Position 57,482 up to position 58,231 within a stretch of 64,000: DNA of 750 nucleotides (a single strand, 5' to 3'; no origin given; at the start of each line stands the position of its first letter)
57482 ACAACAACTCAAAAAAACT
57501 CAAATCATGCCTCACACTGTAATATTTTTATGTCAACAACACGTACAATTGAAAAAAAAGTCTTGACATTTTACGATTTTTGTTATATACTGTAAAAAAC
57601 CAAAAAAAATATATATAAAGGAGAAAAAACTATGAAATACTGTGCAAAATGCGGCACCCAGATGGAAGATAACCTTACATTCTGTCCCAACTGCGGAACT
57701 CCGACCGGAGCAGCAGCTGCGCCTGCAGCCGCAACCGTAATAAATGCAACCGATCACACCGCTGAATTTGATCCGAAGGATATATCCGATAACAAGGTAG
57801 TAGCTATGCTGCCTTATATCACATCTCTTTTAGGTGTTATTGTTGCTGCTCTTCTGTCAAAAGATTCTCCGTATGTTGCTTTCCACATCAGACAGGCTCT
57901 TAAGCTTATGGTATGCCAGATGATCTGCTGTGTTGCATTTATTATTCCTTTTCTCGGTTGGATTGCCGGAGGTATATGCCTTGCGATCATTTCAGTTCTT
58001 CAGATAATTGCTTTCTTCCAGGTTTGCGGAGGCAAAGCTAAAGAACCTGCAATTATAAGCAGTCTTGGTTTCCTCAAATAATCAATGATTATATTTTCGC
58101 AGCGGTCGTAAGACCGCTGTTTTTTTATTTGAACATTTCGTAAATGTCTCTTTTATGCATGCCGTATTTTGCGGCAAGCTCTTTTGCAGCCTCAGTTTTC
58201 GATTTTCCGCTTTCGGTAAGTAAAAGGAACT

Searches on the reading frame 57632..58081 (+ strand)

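Call 26: search_protein_families(library=pfam, proteins=[window:57632-58081:+], max_evalue=0.01)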
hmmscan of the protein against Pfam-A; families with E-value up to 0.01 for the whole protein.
window:57632-58081:+ (149 aa): 11 families
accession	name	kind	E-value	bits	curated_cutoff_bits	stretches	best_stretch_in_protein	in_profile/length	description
PF13240.11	Zn_Ribbon_1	-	2e-07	31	25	1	3-24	1-22/23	zinc-ribbon domain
PF24460.1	DUF7575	-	5.6e-05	22.8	28.5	1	4-24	6-26/28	Domain of unknown function (DUF7575)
PF13248.11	Zn_ribbon_3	-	0.00014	21.7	27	1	1-24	2-25/26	zinc-ribbon domain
PF12773.13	DZR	-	0.00015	22.3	27.3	1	3-22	26-45/45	Double zinc ribbon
PF09685.15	DUF4870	-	0.0015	18.9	25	1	60-134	17-95/107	Domain of unknown function (DUF4870)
PF14803.11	Zn_ribbon_Nudix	-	0.0015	18.8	25.6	0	17-25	2-10/34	Nudix N-terminal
PF17032.10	Zn_ribbon_15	-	0.0018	19.5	28.9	1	2-22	53-73/73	zinc-ribbon family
PF14446.12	Prok-RING_1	-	0.0034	17.7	29.1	1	3-28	6-33/54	Prokaryotic RING finger family 1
PF24463.1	DUF7577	-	0.0036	17.3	28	1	3-23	4-24/27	Domain of unknown function (DUF7577)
PF09297.16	Zn_ribbon_NUD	-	0.0049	17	24.8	0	16-29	4-17/32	NADH pyrophosphatase zinc ribbon domain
PF07331.16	TctB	-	0.0051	17.4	29.1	1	44-128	25-104/137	Tripartite tricarboxylate transporter TctB family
